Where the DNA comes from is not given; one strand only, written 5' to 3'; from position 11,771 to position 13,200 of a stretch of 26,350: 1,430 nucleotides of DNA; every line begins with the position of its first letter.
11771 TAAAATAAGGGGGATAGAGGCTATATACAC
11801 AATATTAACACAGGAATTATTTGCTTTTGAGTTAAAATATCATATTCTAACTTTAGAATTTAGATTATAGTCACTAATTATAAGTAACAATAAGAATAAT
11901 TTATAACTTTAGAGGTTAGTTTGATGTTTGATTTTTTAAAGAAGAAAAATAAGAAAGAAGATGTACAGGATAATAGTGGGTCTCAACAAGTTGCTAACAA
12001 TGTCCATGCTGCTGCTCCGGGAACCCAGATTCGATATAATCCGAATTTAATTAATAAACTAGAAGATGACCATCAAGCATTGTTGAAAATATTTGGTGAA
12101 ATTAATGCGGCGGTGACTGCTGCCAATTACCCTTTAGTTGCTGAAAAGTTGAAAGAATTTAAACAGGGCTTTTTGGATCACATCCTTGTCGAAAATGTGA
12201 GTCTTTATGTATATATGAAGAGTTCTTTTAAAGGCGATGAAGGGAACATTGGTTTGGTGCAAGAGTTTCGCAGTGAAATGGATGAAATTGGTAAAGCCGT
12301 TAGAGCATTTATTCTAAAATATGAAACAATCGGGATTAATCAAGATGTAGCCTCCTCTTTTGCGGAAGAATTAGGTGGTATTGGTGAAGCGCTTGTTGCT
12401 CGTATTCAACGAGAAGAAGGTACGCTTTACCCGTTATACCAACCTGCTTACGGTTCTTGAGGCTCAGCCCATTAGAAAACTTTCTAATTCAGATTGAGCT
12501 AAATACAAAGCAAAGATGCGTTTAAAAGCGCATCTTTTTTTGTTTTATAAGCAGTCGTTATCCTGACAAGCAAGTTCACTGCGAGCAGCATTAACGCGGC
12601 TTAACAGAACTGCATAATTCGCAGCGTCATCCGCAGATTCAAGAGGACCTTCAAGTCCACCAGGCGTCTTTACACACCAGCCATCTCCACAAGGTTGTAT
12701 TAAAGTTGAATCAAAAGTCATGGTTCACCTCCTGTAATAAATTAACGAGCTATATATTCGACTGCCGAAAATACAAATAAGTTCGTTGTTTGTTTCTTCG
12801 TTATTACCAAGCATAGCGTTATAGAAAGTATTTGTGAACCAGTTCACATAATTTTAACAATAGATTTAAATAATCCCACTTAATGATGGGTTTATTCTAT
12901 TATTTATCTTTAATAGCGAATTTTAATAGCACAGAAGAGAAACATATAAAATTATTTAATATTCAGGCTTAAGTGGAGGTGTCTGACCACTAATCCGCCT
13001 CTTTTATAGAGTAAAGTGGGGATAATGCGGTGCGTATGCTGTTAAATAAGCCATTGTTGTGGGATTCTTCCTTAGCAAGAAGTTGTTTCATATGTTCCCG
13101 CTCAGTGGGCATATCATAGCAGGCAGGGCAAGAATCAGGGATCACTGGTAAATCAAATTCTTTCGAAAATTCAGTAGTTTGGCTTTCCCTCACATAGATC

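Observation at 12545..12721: Unlisted 58-aa four-cysteine ORF with a perfect Shine-Dalgarno, sharing a bidirectional terminator with its convergent neighbour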

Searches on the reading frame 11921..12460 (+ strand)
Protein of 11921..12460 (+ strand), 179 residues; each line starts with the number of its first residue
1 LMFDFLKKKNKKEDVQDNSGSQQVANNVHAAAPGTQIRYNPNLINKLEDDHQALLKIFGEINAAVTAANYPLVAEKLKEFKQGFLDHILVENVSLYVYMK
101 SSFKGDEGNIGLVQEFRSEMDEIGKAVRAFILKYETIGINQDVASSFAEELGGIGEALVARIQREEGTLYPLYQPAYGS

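Call 3: search_protein_families(library=pfam, proteins=[window:11921-12460:+], max_evalue=1)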
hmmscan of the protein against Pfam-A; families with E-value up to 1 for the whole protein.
window:11921-12460:+ (179 aa): 2 families
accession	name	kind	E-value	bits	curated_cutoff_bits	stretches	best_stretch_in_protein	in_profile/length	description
PF01814.28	Hemerythrin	-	2.6e-13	51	25.3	1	43-172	2-126/127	Hemerythrin HHE cation binding domain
PF04353.18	Rsd_AlgQ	-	1e-05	26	35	1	38-166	13-143/150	Regulator of RNA polymerase sigma(70) subunit, Rsd/AlgQ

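Call 4: search_protein_families(library=ncbifam, proteins=[window:11921-12460:+], max_evalue=1)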
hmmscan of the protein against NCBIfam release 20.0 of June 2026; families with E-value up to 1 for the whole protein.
window:11921-12460:+ (179 aa): 2 families
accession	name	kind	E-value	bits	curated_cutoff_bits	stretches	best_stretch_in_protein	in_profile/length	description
NF008723.0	PRK11718.1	equivalog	2.9e-05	24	139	1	42-166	17-144/161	sigma D regulator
TIGR03652.1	FeS_repair_RIC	equivalog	0.036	13.9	204.7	0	43-95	152-212/216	iron-sulfur cluster repair di-iron protein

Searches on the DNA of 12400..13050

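Call 47: search_rna_families(source=window, start=12400, end=13050, threshold=evalue, max_evalue=1)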
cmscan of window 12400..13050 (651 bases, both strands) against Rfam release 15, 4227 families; matches with E-value up to 1: 0.
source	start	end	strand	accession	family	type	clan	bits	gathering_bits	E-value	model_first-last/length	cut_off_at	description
